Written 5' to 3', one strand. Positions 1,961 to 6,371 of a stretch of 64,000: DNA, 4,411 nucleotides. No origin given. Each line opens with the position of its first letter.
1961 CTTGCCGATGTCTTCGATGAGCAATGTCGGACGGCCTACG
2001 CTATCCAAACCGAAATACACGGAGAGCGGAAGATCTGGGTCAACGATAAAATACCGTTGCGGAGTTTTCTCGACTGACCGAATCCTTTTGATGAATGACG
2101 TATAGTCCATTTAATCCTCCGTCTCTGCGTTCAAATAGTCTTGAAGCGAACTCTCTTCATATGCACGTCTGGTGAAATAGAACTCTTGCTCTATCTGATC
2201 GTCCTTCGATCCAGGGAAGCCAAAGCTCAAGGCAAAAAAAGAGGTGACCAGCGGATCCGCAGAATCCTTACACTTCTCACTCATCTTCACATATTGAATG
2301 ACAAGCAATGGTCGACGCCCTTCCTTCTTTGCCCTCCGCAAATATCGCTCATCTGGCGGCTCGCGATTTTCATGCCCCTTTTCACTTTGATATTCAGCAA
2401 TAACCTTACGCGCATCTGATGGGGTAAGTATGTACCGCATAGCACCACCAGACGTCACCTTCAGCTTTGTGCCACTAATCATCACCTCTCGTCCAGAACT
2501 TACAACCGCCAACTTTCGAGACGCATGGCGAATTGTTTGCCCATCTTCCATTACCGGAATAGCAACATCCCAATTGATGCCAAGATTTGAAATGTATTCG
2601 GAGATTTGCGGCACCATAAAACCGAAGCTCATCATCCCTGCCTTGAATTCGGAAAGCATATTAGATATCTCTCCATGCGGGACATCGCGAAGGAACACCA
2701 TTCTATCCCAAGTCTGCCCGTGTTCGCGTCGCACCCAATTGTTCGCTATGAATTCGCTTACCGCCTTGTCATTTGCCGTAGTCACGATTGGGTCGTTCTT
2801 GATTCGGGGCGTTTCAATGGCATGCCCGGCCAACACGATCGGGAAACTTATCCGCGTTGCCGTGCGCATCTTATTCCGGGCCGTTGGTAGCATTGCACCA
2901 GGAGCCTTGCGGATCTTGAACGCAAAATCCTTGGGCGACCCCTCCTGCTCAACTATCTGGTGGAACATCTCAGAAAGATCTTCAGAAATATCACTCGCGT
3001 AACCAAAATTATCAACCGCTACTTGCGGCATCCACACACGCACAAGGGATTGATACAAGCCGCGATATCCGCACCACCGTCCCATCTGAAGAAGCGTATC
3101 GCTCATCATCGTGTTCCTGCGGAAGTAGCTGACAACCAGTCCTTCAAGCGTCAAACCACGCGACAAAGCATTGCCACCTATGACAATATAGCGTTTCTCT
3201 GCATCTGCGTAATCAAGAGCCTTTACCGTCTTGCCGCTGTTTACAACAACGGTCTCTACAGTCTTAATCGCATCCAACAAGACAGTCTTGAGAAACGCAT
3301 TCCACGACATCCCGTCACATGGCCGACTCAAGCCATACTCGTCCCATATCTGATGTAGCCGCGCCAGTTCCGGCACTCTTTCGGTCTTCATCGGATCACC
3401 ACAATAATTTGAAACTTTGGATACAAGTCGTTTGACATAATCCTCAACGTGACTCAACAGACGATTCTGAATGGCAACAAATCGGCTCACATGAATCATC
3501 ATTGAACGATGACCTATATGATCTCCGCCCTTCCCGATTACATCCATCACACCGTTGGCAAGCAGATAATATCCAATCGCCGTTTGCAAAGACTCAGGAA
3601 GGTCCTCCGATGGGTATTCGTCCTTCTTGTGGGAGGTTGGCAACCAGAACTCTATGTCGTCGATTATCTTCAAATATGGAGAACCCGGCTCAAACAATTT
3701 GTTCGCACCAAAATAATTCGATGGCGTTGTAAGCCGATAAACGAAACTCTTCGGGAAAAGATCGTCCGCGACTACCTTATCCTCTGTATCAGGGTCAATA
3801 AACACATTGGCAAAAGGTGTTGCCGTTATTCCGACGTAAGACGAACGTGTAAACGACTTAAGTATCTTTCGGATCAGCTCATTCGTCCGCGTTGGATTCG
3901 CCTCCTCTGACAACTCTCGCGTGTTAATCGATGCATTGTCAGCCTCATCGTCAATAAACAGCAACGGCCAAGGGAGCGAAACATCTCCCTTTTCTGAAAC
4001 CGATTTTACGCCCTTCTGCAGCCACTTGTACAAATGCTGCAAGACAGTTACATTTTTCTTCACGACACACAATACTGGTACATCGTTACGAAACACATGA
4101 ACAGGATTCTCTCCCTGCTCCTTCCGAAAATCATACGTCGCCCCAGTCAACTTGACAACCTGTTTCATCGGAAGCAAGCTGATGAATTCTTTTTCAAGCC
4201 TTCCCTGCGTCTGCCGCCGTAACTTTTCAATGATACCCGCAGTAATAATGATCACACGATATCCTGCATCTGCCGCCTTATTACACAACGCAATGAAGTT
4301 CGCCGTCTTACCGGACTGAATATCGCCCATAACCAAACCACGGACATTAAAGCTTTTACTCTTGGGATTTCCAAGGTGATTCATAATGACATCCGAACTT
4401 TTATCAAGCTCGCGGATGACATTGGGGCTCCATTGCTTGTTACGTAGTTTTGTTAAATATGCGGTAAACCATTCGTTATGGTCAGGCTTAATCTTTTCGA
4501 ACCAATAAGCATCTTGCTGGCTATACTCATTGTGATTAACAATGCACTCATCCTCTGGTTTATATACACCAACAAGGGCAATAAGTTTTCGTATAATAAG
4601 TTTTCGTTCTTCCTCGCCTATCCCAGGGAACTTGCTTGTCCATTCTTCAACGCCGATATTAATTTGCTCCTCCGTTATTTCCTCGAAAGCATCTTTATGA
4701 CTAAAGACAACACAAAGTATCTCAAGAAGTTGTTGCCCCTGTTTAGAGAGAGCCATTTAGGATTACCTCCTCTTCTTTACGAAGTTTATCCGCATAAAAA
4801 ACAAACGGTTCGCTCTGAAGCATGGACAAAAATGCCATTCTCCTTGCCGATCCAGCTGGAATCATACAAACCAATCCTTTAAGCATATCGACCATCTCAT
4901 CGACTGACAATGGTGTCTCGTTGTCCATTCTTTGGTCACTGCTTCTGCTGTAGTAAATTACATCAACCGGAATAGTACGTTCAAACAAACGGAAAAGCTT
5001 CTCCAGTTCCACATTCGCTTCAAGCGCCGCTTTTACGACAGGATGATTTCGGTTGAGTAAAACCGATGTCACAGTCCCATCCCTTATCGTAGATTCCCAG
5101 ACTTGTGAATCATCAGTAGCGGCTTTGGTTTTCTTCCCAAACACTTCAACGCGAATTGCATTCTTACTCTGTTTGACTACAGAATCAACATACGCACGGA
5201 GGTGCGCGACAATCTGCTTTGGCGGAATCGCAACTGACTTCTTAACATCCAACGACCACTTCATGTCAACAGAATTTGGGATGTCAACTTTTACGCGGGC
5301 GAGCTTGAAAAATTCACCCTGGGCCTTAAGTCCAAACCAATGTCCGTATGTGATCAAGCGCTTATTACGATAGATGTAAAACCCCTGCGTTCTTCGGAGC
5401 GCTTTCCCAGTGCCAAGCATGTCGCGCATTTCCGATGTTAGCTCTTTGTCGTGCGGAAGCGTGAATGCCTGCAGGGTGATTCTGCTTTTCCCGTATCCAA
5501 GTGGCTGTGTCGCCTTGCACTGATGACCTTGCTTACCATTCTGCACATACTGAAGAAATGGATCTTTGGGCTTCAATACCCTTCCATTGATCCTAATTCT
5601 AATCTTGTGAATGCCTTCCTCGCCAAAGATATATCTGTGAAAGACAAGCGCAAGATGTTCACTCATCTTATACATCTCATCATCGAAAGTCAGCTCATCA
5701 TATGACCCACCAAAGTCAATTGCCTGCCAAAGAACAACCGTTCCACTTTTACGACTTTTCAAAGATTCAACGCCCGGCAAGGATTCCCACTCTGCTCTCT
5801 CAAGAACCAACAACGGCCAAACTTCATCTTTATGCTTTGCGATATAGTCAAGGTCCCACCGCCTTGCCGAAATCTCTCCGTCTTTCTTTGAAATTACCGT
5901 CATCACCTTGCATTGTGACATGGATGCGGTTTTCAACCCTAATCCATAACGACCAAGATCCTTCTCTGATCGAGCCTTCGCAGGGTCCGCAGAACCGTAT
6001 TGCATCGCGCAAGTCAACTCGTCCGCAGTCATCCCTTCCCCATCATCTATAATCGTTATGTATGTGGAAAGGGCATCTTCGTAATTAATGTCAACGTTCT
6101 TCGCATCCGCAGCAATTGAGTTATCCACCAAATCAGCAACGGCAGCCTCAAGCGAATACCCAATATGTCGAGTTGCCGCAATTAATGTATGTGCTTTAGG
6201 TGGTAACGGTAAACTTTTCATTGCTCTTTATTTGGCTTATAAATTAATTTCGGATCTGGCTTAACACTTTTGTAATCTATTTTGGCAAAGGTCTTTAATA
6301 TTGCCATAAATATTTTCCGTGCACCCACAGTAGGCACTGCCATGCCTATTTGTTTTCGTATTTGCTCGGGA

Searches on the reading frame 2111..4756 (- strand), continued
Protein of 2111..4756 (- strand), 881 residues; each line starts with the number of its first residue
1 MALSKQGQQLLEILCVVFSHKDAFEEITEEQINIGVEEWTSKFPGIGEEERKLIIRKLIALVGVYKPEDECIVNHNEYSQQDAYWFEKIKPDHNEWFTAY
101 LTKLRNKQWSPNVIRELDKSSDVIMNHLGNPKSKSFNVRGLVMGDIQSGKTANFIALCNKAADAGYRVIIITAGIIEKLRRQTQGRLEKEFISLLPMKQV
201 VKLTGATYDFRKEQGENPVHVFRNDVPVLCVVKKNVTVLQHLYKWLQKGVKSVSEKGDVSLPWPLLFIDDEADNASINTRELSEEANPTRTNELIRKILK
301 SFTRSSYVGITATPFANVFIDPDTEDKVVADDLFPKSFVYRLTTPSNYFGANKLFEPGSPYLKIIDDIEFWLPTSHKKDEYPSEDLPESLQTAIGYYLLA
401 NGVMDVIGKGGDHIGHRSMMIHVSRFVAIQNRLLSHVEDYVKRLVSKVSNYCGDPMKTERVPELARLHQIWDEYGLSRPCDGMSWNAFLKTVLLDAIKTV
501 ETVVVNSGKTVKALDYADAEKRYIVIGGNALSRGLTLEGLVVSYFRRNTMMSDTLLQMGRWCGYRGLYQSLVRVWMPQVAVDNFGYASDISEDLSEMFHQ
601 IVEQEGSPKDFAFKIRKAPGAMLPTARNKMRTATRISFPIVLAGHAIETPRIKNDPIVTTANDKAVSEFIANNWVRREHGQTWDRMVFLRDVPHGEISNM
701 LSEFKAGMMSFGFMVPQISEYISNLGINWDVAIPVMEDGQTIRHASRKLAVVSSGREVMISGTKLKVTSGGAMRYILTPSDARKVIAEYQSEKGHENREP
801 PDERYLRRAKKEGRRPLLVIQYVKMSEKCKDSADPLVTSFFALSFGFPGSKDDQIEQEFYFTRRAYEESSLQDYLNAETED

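Call 96: search_protein_families(library=padloc, proteins=[L086:4334-5893:+, L086:2621-4321:+, L001:10401-11180:+, L003:11946-14084:+], max_evalue=0.00001)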
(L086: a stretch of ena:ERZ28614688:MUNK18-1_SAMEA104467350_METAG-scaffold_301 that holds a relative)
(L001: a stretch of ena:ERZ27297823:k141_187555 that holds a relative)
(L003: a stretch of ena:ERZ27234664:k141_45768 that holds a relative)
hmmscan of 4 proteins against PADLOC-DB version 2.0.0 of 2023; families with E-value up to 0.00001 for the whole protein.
L086:4334-5893:+ (519 aa): 3 families
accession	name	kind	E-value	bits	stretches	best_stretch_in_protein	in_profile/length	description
PDLC03504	REase_II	-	7.6e-28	95.6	1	5-187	7-188/540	Type II restriction enzyme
PDLC03394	REase_II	-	7.5e-09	32.5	1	5-186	7-182/684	Type II nicking endonuclease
PDLC03477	REase_II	-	2.8e-06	24.2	0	364-514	443-608/616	Type II restriction enzyme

L086:2621-4321:+ (566 aa): 56 families (the best 25 are shown)
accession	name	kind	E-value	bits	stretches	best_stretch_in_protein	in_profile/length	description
PDLC03378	MTase_II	-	6e-112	372.3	1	212-558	3-341/344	Type II methyltransferase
PDLC03234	MTase_II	-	7.7e-60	201.1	2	217-417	10-204/375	Type II methyltransferase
PDLC03272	MTase_II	-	4.7e-52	175.5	1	210-549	73-392/407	Type II methyltransferase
PDLC00033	DruM2|DruM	-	2.5e-49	166.5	1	216-548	26-365/368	DNA cytosine methylase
PDLC03326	MTase_II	-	1.4e-47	160.8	2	217-407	10-195/412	Type II methyltransferase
PDLC03223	MTase_II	-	6.6e-45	151.5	2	427-547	348-466/469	Type II methyltransferase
PDLC00026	DruM2|DruM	-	9.7e-45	151.6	1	216-549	9-320/336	DNA cytosine methylase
PDLC03237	MTase_II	-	3.4e-44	149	2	215-389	797-972/1036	Type II methyltransferase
PDLC00027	DruM2|DruM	-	8.3e-43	145.1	2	226-399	21-185/361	DNA cytosine methylase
PDLC00031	DruM2|DruM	-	1.4e-41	140.8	2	216-398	16-184/361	DNA cytosine methylase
PDLC02649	DrmMII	-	2.7e-37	126.7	2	249-396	81-229/422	DrmMII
PDLC03307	MTase_II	-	1.6e-34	117.8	1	216-549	5-371/382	Type II methyltransferase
PDLC02656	DrmMII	-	7.3e-32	108.8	2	212-389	5-206/491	DrmMII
PDLC00030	DruM2|DruM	-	5.1e-30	102.9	2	216-388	10-187/380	DNA cytosine methylase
PDLC03330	MTase_II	-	9.6e-30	101.7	1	215-547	102-426/430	Type II methyltransferase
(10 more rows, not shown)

L001:10401-11180:+ (259 aa): 2 families
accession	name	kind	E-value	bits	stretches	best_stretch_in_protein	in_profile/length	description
PDLC04132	HNH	-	1.7e-79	264.9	1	6-258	27-274/286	-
PDLC03546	HNH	-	2.6e-42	142.8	2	119-257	143-278/282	Type II restriction enzyme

L003:11946-14084:+ (712 aa): 1 family
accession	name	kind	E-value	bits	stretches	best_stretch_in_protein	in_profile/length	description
PDLC05014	PDC-S41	-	2e-197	655.5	1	3-712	4-653/657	-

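Call 97: find_related_loci(query=A1, collection=viral_contigs, flank=9000)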
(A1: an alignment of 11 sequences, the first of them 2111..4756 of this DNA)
Query A1 (881 aa) in viral_contigs; peptide patterns used: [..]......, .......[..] (x = any residue, [..] = any of these).
228 stretches matched a pattern; 40 encode a relative of the query (tblastn E <= 1e-3); 39 distinct loci.
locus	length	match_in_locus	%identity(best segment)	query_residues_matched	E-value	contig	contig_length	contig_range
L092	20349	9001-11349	37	107-851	5e-151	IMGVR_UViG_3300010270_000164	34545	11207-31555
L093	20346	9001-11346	36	97-848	1e-150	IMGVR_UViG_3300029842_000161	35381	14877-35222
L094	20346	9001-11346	36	97-848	4e-150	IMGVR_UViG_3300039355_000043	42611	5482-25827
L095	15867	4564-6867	37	88-823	3e-128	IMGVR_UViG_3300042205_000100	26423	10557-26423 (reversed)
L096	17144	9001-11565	34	44-868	2e-127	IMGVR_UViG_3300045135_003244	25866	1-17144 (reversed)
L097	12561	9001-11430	35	44-824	4e-124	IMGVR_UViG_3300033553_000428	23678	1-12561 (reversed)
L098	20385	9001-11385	35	88-851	1e-122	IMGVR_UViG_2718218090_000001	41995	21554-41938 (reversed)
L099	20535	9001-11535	32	43-881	3e-116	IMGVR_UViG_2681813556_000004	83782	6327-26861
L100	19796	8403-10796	35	88-851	2e-119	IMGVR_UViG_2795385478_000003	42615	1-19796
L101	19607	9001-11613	35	30-854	8e-145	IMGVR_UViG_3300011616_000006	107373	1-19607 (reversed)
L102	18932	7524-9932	34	85-856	7e-113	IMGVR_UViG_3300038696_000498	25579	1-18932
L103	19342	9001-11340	33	85-834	8e-112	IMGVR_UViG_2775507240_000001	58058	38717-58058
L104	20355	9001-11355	32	64-834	1e-110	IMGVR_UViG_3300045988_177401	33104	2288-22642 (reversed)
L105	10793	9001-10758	38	44-615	4e-109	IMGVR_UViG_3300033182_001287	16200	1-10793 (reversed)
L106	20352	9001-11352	33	95-850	1e-108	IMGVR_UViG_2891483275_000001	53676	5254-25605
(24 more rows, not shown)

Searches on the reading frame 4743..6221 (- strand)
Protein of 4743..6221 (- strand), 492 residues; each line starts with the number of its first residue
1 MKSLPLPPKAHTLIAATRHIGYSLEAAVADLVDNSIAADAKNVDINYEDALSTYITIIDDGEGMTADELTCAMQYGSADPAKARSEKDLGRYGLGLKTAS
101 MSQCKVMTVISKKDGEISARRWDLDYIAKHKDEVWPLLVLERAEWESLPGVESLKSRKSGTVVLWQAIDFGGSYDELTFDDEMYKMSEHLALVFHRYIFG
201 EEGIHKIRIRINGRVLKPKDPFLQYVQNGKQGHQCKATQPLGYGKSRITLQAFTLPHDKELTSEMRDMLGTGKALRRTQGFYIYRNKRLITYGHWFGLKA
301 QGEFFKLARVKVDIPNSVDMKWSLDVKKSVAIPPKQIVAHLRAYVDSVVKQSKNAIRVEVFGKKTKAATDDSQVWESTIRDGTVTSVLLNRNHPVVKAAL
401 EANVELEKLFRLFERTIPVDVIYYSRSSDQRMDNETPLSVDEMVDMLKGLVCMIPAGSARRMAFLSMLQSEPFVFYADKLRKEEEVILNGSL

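Call 6: search_protein_families(library=pfam, proteins=[window:4743-6221:-], max_evalue=0.01)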
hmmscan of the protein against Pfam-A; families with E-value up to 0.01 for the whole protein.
window:4743-6221:- (492 aa): 2 families
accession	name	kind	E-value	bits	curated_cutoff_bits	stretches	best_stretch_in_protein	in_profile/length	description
PF13589.12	HATPase_c_3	-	7.2e-39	133.4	25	1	22-161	1-137/137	Histidine kinase-, DNA gyrase B-, and HSP90-like ATPase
PF02518.31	HATPase_c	-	2.9e-05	24.9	26.4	1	24-100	6-81/111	Histidine kinase-, DNA gyrase B-, and HSP90-like ATPase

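Call 7: search_protein_families(library=padloc, proteins=[window:4743-6221:-], max_evalue=0.01)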
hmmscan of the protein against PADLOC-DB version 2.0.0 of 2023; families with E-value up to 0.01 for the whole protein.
window:4743-6221:- (492 aa): 2 families
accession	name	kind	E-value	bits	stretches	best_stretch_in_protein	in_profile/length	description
PDLC02204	MzaB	-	3.4e-78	261.3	1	7-428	8-432/500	-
PDLC03419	REase_II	-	2.8e-08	30.6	1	22-125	22-132/695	Type II restriction enzyme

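Call 8: search_protein_families(library=ncbifam, proteins=[window:4743-6221:-], max_evalue=0.01)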
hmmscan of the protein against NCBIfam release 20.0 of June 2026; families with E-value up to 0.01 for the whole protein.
window:4743-6221:- (492 aa): 11 families
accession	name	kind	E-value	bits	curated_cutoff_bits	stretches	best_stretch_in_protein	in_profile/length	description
NF041932.1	MzaB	equivalog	9.7e-95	317.7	850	1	14-478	2-473/480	MZA anti-phage system associated ATPase MzaB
NF050001.1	restrict_BbrUII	equivalog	3.8e-11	42.2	550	1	22-133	18-137/659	BbrUII/HgiDII family restriction enzyme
TIGR00585.2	mutl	equivalog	6.2e-11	41.9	180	1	6-74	4-71/555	DNA mismatch repair endonuclease MutL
NF000951.0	PRK00095.2-1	equivalog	7.7e-08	31.4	391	1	5-115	7-117/559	DNA mismatch repair endonuclease MutL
NF000950.0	PRK00095.1-3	equivalog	1e-07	30.8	756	1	27-97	27-96/641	DNA mismatch repair endonuclease MutL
NF000953.0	PRK00095.2-4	equivalog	1.6e-07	30.6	693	1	26-74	25-73/611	DNA mismatch repair endonuclease MutL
NF000952.0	PRK00095.2-2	subfamily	1.8e-07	30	840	1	26-128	25-126/623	DNA mismatch repair endonuclease MutL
NF000949.0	PRK00095.1-2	equivalog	7.8e-07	28.5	750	1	26-119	29-124/634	DNA mismatch repair endonuclease MutL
NF000948.0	PRK00095.1-1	equivalog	2.3e-05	23.6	701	1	26-73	25-72/625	DNA mismatch repair endonuclease MutL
NF047352.1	P_loop_sacsin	domain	0.0012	19.3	50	1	28-99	4-70/80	sacsin N-terminal ATP-binding-like domain-containing protein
NF000954.0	PRK00095.2-5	equivalog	0.0058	15.1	937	1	14-76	18-79/588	DNA mismatch repair endonuclease MutL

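Call 40: search_solved_structures(query=window:4743-6221:-, max_evalue=0.01)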
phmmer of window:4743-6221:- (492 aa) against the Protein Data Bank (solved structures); distinct sequences matched with E-value up to 0.01: 17.
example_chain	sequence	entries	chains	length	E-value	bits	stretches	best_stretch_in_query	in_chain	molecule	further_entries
9cdi_A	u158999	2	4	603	2.4e-07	33.1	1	24-117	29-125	ATPase MORC2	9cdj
5of9_A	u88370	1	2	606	2.4e-07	33.1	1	24-117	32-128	MORC family CW-type zinc finger protein 2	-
5ofa_B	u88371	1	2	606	2.4e-07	33.1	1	24-117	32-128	MORC family CW-type zinc finger protein 2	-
9cdg_A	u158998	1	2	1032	3.2e-07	32.7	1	24-117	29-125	ATPase MORC2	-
5ofb_B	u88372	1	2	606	4.8e-07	32.1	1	24-117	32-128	MORC family CW-type zinc finger protein 2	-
9cdf_A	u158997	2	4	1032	6.6e-07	31.7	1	24-117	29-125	ATPase MORC2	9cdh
5ix1_A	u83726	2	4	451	9.6e-07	31.1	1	26-119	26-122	MORC family CW-type zinc finger protein 3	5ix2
7k7t_A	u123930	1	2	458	2.2e-06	30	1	26-120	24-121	Isoform 3 of MORC family CW-type zinc finger protein 4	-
6o1e_A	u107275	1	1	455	3.9e-06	29.1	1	26-126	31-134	MORC family CW-type zinc finger protein 3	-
7aib_C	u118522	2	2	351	0.00051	22.1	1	6-109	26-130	DNA mismatch repair protein MutL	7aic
5akb_C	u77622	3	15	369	0.00051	22.1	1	6-108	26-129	DNA MISMATCH REPAIR PROTEIN MUTL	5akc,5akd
9n2k_A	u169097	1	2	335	0.00074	21.6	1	26-97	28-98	DNA mismatch repair protein MutL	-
1b63_A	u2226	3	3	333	0.0017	20.4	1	6-109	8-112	MUTL | DNA mismatch repair protein mutL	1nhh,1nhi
1bkn_A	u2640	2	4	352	0.0017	20.4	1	6-109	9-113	MUTL | DNA mismatch repair protein MutL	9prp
1b62_A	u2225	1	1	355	0.0017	20.4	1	6-109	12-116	PROTEIN (MUTL)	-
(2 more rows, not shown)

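Call 62: search_protein_families(library=pfam, proteins=[L086:4334-5893:+], max_evalue=1)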
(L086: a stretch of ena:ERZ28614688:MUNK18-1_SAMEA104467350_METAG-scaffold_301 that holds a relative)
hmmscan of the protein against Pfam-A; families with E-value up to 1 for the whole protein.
L086:4334-5893:+ (519 aa): 1 family
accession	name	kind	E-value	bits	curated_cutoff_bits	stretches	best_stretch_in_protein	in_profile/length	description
PF09254.17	FokI_cleav_dom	-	8.6e-11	42.1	25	1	351-503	22-183/188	FokI, cleavage domain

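Call 85: search_protein_families(library=ncbifam, proteins=[L086:10936-13080:+], max_evalue=0.00001)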
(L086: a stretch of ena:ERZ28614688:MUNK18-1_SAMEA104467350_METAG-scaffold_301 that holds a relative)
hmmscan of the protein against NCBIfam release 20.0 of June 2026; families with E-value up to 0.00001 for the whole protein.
L086:10936-13080:+ (714 aa): 1 family
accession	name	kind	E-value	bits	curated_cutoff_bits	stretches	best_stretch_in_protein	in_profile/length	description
NF041935.1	MzaE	equivalog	1.8e-88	297.6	1050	1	31-606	28-582/593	MZA anti-phage system associated AIPR family protein MzaE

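Call 96: search_protein_families(library=padloc, proteins=[L086:4334-5893:+, L086:2621-4321:+], max_evalue=0.00001)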
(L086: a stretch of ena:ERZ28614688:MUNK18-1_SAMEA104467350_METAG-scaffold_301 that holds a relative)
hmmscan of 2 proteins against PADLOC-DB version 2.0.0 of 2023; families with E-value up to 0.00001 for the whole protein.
L086:4334-5893:+ (519 aa): 3 families
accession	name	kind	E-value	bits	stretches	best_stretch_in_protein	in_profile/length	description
PDLC03504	REase_II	-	7.6e-28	95.6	1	5-187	7-188/540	Type II restriction enzyme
PDLC03394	REase_II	-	7.5e-09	32.5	1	5-186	7-182/684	Type II nicking endonuclease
PDLC03477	REase_II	-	2.8e-06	24.2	0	364-514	443-608/616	Type II restriction enzyme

L086:2621-4321:+ (566 aa): 56 families (the best 25 are shown)
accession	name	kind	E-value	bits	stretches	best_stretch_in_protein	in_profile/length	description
PDLC03378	MTase_II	-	6e-112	372.3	1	212-558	3-341/344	Type II methyltransferase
PDLC03234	MTase_II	-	7.7e-60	201.1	2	217-417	10-204/375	Type II methyltransferase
PDLC03272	MTase_II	-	4.7e-52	175.5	1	210-549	73-392/407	Type II methyltransferase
PDLC00033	DruM2|DruM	-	2.5e-49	166.5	1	216-548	26-365/368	DNA cytosine methylase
PDLC03326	MTase_II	-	1.4e-47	160.8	2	217-407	10-195/412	Type II methyltransferase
PDLC03223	MTase_II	-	6.6e-45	151.5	2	427-547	348-466/469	Type II methyltransferase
PDLC00026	DruM2|DruM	-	9.7e-45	151.6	1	216-549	9-320/336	DNA cytosine methylase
PDLC03237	MTase_II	-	3.4e-44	149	2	215-389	797-972/1036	Type II methyltransferase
PDLC00027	DruM2|DruM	-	8.3e-43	145.1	2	226-399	21-185/361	DNA cytosine methylase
PDLC00031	DruM2|DruM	-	1.4e-41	140.8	2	216-398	16-184/361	DNA cytosine methylase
PDLC02649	DrmMII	-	2.7e-37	126.7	2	249-396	81-229/422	DrmMII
PDLC03307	MTase_II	-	1.6e-34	117.8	1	216-549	5-371/382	Type II methyltransferase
PDLC02656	DrmMII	-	7.3e-32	108.8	2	212-389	5-206/491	DrmMII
PDLC00030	DruM2|DruM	-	5.1e-30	102.9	2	216-388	10-187/380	DNA cytosine methylase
PDLC03330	MTase_II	-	9.6e-30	101.7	1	215-547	102-426/430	Type II methyltransferase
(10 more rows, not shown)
